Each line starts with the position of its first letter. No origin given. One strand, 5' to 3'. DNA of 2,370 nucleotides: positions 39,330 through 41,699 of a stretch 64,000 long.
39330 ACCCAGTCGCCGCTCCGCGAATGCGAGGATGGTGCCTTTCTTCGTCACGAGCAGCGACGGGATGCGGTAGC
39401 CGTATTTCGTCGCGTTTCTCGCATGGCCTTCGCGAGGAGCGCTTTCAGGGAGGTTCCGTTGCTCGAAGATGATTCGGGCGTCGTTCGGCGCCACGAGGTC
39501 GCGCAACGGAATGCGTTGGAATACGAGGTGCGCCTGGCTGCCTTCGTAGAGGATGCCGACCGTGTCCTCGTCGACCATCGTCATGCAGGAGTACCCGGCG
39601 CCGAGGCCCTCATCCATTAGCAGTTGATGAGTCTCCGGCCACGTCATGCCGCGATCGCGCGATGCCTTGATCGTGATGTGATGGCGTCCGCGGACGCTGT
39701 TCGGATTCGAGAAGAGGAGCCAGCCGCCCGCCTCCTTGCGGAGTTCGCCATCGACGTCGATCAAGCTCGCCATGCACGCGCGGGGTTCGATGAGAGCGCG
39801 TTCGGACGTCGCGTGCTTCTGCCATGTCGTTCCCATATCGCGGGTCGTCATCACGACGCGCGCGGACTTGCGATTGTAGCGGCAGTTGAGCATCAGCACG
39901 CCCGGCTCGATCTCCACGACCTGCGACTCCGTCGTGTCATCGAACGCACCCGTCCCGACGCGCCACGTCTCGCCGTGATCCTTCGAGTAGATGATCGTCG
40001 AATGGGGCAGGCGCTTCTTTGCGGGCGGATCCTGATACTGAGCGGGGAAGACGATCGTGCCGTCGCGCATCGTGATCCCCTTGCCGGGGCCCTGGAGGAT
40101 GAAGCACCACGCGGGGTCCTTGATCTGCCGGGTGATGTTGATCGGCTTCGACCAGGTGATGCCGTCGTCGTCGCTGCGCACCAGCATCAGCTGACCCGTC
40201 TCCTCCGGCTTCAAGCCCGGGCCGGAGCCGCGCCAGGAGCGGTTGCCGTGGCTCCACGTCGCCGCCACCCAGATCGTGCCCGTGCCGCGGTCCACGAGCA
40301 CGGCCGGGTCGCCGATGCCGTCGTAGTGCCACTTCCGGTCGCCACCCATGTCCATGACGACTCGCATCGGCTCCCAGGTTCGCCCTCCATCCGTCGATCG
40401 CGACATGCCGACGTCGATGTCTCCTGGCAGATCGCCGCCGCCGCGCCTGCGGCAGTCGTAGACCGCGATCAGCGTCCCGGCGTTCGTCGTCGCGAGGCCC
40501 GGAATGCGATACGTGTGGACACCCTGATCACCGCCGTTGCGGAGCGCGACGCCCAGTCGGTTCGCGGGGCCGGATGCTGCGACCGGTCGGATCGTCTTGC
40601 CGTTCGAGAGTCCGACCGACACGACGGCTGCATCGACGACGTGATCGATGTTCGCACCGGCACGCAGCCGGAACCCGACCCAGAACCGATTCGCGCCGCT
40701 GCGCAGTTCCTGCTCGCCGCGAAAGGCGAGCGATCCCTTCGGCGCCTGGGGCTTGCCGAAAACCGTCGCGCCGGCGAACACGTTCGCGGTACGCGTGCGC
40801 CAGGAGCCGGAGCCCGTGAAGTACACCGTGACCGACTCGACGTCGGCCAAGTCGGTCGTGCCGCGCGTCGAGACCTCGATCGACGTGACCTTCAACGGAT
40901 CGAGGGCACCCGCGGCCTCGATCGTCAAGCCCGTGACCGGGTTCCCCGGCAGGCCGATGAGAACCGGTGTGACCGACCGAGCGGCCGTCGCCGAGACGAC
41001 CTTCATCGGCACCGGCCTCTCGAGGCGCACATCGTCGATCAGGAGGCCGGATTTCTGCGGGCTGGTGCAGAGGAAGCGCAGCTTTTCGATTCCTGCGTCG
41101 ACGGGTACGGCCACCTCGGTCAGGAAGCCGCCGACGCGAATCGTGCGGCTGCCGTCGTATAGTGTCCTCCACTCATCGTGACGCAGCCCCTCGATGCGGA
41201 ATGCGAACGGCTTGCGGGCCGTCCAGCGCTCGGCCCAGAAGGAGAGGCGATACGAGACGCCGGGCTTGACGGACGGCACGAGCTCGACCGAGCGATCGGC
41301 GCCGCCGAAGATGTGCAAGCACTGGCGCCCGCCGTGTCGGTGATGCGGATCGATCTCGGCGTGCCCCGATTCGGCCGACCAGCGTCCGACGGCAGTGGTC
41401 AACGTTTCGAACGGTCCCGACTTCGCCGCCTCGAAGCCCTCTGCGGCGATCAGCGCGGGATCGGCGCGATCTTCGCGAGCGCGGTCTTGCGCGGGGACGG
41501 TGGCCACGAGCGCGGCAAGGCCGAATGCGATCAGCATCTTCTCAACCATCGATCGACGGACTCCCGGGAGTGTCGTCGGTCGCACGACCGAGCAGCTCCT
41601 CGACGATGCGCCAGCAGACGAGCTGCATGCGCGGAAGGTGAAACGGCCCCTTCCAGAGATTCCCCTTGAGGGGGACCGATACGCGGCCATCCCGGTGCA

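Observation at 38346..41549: Two complete GH33 sialidase catalytic domains in tandem in one secreted protein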

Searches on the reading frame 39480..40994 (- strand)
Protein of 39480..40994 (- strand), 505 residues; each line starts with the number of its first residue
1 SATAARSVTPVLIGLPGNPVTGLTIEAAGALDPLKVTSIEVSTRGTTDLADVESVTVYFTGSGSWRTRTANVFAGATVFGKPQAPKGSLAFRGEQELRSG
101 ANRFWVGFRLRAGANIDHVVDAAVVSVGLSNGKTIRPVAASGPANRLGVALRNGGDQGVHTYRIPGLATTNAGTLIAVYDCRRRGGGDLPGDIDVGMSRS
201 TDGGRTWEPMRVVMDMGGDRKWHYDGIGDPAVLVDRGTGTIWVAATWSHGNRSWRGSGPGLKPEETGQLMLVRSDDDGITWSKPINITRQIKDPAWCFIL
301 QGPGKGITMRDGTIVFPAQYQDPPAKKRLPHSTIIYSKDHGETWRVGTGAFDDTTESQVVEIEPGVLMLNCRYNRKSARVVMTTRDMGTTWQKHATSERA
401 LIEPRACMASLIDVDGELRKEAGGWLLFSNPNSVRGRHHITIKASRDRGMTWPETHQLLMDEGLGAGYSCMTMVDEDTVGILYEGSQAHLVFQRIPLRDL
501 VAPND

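Call 74: search_solved_structures(query=window:39480-40994:-, max_evalue=1e-100, show_alignments=1)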
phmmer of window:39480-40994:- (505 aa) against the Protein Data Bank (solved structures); distinct sequences matched with E-value up to 1e-100: 9.
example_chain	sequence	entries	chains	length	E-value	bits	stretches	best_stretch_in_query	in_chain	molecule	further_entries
6myv_A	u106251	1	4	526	1.4e-140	472.5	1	81-501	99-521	Sialidase26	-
6mrv_B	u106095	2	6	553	1.6e-140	472.4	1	81-502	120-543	Sialidase26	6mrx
4q6k_A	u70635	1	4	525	6e-138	463.8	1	85-501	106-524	BNR/Asp-box repeat protein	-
6mnj_A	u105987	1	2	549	1.4e-137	462.7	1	15-501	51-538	Hz136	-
9db6_A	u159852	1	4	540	2.1e-134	452.2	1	66-502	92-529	BNR/Asp-box repeat protein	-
7qy9_A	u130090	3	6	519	5.2e-134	450.9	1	42-501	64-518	BNR/Asp-box repeat protein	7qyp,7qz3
4fj6_A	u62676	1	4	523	5.7e-133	447.4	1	91-501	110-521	glycoside hydrolase family 33, candidate sialidase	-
7qxo_A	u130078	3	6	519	6.3e-133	447.3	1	42-501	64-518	BNR/Asp-box repeat protein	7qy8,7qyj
4bbw_A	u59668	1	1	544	1.4e-131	442.8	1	84-501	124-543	SIALIDASE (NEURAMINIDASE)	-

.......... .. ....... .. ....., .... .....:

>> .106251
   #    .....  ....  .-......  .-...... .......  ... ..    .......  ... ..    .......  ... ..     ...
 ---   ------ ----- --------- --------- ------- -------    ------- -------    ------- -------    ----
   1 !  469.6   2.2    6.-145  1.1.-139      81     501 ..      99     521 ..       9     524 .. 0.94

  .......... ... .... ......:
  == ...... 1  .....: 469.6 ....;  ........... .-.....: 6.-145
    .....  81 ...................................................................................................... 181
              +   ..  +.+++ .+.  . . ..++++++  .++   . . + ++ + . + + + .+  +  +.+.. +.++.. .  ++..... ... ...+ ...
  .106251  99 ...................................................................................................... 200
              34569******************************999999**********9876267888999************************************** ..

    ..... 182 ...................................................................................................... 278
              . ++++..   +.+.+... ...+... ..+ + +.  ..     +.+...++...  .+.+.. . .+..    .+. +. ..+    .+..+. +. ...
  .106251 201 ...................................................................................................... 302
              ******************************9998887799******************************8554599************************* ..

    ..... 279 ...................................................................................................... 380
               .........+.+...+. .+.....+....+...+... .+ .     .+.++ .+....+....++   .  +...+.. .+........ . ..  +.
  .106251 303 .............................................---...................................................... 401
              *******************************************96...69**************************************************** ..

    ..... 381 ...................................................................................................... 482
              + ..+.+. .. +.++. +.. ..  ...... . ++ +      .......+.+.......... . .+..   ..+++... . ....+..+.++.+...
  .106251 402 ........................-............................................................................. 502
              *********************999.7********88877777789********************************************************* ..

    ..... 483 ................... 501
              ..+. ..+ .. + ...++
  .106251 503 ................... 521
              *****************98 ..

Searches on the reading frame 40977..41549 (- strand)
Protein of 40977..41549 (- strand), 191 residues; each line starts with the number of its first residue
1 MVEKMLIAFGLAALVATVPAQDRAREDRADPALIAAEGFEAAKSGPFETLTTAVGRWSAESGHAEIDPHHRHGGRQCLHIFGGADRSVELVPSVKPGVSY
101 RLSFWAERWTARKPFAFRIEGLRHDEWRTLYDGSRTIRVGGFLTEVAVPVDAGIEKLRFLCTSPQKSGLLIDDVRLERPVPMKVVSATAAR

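Call 8: search_protein_families(library=pfam, proteins=[window:40977-41549:-], max_evalue=1)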
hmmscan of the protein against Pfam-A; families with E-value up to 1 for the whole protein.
seq(191 aa): 1 family
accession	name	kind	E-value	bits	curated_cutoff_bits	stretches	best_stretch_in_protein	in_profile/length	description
PF02018.23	CBM_4_9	-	0.0012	19.7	25.9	1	43-108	5-73/136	Carbohydrate binding domain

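Call 46: predict_structure(alignment_id=A2)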
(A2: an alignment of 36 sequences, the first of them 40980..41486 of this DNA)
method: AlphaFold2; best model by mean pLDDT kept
length: 169 residues; sequences in the alignment: 36
mean_pLDDT: 92.8   pTM: 0.85
mean pLDDT of the five models: 92.8, 92.5, 92.4, 91.9, 90.3
residues with pLDDT >= 90: 142; 70-90: 16; 50-70: 8; < 50: 3
segments of 3 or more residues with pLDDT < 50: none
pLDDT, mean of each block of 10 residues (from residue 1): 53 92 98 98 97 95 98 94 97 98 98 96 97 98 97 91 79
secondary structure, 60 per line:
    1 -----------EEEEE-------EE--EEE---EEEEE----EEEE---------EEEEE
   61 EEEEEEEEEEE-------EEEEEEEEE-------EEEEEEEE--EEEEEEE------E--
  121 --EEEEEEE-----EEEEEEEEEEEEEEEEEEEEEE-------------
elements in order: E12-16 E28-30 E34-38 E43-46 E56-71 E79-87 E95-102 E105-111 E123-129 E135-156

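Call 49: fold_search(model_id=the predicted structure, library=pdb)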
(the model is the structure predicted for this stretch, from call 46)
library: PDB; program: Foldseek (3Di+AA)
matches with E <= 10: 1812; with E <= 0.001: 137
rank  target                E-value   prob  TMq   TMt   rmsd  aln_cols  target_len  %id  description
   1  2zey_B                1.0e-06  1.00  0.59  0.67   3.7       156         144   18  Family 16 carbohydrate binding module (released 2008-03-04)
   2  2zey_A                1.0e-06  1.00  0.56  0.63   3.5       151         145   20  Family 16 carbohydrate binding module (released 2008-03-04)
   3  3oea_A                1.2e-06  1.00  0.60  0.68   3.3       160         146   18  Crystal structure of the Q121E mutants of C.polysaccharolyticus CBM16-1 bound to cellopentaose (released 2010-08-25)
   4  2zex_A                1.3e-06  1.00  0.60  0.67   3.5       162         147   18  Family 16 carbohydrate binding module (released 2008-03-04)
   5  3oeb_A                1.4e-06  1.00  0.59  0.67   3.2       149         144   18  Crystal structure of the Q121E mutant of C.polysaccharolyticus CBM16-1 bound to mannopentaose (released 2010-08-25)
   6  4xup_E                1.4e-06  1.00  0.59  0.62   4.9       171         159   15  Structure of the N-terminal CBM22-1-CBM22-2 tandem domain from Paenibacillus barcinonensis Xyn10C (released 2015-06-03)
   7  2zew_A                1.7e-06  1.00  0.58  0.66   3.4       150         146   18  Family 16 Cabohydrate Binding Domain Module 1 (released 2008-03-04)
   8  2zex_B                2.4e-06  1.00  0.58  0.66   3.9       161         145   19  Family 16 carbohydrate binding module (released 2008-03-04)
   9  1k42_MODEL_1_A        2.4e-06  1.00  0.52  0.52   5.3       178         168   14  The Solution Structure of the CBM4-2 Carbohydrate Binding Module from a Thermostable Rhodothermus marinus Xyla (released 2002-05-29)
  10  4xup_C                2.6e-06  1.00  0.54  0.57   6.1       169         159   16  Structure of the N-terminal CBM22-1-CBM22-2 tandem domain from Paenibacillus barcinonensis Xyn10C (released 2015-06-03)
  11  2xom_A                3.2e-06  1.00  0.52  0.59   4.5       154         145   18  Atomic resolution structure of TmCBM61 in complex with beta-1,4- galactotriose (released 2010-09-08)
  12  2zew_B                4.0e-06  1.00  0.56  0.63   6.9       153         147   18  Family 16 Cabohydrate Binding Domain Module 1 (released 2008-03-04)
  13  8xmz_A                6.7e-06  1.00  0.55  0.65   3.9       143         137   17  Crystal structure of a novel porphyran-binding carbohydrate binding module (released 2024-01-17)
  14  4bj0_A                7.1e-06  1.00  0.57  0.58   4.9       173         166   14  Xyloglucan binding module (CBM4-2 X2-L110F) in complex with branched xyloses (released 2014-04-23)
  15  8ic1_A                7.5e-06  1.00  0.56  0.22   4.2       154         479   19  endo-alpha-D-arabinanase EndoMA1 D51N mutant from Microbacterium arabinogalactanolyticum in complex with arabinooligos (released 2023-08-16)
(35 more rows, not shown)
